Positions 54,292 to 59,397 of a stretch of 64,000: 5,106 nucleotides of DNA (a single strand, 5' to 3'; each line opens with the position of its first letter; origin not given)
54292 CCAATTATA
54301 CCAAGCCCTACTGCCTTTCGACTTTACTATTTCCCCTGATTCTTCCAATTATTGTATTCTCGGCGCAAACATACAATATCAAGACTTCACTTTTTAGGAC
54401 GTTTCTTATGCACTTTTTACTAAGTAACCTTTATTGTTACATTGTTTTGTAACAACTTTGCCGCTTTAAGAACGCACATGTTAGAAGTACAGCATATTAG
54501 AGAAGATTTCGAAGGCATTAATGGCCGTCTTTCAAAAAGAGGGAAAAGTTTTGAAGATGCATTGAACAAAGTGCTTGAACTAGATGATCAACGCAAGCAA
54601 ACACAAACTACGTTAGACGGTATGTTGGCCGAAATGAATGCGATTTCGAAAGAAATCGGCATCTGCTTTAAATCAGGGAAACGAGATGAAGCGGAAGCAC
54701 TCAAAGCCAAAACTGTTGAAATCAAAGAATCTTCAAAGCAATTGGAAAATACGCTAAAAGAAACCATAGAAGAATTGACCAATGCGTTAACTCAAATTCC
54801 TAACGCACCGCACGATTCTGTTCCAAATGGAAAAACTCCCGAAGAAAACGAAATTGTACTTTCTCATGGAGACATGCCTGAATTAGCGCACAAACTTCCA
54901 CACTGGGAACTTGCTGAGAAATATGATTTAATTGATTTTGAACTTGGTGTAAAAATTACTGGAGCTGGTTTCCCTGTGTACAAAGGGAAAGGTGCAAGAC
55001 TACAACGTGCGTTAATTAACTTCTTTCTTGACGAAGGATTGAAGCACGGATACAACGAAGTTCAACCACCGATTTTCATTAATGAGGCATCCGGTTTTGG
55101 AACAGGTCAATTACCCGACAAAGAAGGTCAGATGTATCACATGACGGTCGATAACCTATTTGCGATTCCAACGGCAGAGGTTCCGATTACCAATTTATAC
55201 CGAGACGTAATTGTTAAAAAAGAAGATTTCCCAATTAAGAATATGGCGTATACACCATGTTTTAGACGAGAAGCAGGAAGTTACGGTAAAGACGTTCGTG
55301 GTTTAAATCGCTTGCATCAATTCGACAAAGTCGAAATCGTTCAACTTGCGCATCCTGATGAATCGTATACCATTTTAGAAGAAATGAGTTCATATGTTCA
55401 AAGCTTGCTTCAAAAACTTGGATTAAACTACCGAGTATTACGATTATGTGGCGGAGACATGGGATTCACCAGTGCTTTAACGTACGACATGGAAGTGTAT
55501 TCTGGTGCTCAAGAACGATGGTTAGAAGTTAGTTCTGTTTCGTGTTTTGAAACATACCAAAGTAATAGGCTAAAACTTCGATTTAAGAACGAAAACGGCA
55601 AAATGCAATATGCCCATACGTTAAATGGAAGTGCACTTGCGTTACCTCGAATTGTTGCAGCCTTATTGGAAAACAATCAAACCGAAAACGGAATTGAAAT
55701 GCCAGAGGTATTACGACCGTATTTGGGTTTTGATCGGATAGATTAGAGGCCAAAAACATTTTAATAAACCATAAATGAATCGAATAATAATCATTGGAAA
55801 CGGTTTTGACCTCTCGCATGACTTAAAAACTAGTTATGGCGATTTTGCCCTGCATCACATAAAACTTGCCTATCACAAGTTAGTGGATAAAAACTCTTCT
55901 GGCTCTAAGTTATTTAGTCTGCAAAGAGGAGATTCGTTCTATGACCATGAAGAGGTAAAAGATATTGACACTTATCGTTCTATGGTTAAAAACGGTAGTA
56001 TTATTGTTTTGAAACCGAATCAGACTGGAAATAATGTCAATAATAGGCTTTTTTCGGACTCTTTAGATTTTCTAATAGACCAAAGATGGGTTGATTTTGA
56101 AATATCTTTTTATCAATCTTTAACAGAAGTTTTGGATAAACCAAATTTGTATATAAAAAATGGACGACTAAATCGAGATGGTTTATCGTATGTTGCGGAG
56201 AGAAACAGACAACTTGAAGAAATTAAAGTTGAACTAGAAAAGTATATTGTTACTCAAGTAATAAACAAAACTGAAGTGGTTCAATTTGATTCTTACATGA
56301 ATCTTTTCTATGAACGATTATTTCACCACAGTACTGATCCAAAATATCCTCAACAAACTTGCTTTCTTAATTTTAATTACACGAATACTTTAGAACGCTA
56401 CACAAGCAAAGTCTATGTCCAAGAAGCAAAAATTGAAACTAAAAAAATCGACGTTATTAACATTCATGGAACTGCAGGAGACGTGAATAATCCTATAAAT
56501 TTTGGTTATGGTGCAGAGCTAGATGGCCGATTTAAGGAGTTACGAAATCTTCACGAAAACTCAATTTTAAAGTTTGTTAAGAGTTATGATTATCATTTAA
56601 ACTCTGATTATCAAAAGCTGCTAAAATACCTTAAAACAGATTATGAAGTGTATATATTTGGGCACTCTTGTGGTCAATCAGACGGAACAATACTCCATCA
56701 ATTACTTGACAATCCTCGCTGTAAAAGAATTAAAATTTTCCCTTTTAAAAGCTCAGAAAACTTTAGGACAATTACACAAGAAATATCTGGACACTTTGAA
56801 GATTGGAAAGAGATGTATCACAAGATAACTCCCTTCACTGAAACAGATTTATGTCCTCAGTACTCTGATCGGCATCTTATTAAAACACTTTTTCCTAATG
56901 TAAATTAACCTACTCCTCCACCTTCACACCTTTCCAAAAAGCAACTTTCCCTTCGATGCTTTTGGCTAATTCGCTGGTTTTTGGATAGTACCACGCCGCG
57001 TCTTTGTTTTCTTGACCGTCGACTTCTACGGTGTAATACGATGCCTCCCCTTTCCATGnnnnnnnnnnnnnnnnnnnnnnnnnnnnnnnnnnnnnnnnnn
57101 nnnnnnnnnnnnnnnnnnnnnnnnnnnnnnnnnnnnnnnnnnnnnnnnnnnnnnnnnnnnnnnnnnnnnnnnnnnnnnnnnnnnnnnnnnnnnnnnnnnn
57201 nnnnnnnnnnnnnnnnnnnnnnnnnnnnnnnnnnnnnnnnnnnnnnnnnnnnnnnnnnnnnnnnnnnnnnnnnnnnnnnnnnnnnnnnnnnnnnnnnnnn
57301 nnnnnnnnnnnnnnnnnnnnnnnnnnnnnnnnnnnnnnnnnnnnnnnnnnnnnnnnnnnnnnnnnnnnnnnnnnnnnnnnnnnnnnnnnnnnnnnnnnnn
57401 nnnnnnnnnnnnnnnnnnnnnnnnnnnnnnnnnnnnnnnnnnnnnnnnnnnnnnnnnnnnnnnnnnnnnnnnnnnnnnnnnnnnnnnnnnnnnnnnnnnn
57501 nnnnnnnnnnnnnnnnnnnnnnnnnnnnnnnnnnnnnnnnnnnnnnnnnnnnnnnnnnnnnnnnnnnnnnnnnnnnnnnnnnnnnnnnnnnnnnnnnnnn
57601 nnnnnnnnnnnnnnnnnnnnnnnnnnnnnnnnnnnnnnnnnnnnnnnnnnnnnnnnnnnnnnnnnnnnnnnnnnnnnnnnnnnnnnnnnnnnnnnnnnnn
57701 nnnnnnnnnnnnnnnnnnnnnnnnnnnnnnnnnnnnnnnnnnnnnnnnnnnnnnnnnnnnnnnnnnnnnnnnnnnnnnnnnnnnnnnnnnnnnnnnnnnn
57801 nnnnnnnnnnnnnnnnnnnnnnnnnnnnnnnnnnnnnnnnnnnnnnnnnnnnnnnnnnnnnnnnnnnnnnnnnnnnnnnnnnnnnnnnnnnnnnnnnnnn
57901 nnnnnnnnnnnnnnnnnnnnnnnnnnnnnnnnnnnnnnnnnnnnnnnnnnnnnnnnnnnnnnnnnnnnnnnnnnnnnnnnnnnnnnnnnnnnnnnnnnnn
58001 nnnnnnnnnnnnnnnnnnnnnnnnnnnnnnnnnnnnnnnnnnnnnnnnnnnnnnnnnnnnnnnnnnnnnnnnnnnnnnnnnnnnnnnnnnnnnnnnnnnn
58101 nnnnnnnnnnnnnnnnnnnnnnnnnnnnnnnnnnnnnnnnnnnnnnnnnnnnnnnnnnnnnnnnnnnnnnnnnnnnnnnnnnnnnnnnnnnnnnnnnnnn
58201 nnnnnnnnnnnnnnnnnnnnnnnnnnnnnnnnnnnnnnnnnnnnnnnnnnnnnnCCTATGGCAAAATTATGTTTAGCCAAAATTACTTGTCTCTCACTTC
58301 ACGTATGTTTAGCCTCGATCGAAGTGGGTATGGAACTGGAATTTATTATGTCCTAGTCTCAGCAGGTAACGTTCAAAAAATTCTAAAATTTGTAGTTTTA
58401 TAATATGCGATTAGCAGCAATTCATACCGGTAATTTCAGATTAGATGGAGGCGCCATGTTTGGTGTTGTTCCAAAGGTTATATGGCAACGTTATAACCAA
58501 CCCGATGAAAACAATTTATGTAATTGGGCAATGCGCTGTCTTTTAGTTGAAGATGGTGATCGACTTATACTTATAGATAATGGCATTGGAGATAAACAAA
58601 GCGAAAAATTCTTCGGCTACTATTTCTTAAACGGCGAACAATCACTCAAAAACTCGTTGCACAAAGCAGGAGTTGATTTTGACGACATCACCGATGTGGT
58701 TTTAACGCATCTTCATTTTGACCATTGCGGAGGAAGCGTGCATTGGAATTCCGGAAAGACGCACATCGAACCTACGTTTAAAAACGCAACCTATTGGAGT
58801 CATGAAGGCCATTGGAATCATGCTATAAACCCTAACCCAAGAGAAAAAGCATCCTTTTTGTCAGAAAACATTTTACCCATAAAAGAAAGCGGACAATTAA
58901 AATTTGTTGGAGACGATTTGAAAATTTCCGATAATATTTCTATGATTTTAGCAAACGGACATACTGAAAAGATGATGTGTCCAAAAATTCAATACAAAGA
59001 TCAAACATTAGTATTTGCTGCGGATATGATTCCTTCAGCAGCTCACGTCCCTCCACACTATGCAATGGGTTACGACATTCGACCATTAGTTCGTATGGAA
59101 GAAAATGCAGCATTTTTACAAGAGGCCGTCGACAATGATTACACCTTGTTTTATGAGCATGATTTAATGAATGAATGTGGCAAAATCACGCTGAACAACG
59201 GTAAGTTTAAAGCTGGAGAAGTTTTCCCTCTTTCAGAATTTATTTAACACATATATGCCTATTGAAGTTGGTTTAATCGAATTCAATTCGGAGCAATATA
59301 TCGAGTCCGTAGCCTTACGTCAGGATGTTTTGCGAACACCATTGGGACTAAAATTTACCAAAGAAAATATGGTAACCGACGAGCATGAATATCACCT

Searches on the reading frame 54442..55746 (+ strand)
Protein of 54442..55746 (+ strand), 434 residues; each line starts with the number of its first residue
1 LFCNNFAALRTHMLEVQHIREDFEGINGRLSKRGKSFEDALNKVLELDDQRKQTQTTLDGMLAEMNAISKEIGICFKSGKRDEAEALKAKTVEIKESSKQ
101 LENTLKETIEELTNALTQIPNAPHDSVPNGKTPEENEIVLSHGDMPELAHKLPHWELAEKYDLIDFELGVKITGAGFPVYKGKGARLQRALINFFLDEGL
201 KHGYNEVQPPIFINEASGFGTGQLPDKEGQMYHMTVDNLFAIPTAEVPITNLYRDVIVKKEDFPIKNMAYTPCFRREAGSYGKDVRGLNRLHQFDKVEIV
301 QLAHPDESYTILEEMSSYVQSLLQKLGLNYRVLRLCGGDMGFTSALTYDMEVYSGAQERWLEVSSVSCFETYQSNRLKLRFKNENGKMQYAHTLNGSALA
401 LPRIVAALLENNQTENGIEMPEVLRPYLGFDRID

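Call 42: search_protein_families(library=pfam, max_evalue=0.00001, proteins=[window:54442-55746:+])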
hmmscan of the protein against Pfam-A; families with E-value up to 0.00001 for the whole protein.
window:54442-55746:+ (434 aa): 2 families
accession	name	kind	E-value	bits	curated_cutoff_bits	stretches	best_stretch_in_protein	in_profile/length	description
PF00587.30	tRNA-synt_2b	-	3.9e-35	122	29.3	1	237-412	9-179/179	tRNA synthetase class II core domain (G, H, P, S and T)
PF02403.27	Seryl_tRNA_N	-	1.5e-22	80.3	28.2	1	13-123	1-108/108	Seryl-tRNA synthetase N-terminal domain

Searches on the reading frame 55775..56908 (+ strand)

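Call 42: search_protein_families(library=pfam, max_evalue=0.00001, proteins=[window:55775-56908:+])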
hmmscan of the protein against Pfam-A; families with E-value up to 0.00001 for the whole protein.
window:55775-56908:+ (377 aa): 1 family
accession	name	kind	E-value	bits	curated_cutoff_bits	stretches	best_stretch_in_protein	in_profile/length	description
PF14253.11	AbiH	-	1.4e-28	101.2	30.9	1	4-322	1-257/260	Bacteriophage abortive infection AbiH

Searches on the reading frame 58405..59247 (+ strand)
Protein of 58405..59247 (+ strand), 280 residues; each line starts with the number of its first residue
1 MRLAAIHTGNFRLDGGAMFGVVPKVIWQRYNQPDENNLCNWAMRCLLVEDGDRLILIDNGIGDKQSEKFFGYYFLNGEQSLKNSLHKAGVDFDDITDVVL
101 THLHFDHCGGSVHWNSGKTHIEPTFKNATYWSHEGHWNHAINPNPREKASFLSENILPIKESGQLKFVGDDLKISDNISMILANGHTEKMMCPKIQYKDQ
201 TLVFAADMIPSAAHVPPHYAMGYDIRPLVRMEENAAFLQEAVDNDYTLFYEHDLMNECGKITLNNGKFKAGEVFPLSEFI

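Call 42: search_protein_families(library=pfam, max_evalue=0.00001, proteins=[window:58405-59247:+])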
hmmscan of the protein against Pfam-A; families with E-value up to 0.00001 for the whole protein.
window:58405-59247:+ (280 aa): 1 family
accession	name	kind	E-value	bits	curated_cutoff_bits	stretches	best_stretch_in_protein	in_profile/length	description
PF00753.33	Lactamase_B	-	2.7e-13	50.7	22.7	1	45-250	8-194/196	Metallo-beta-lactamase superfamily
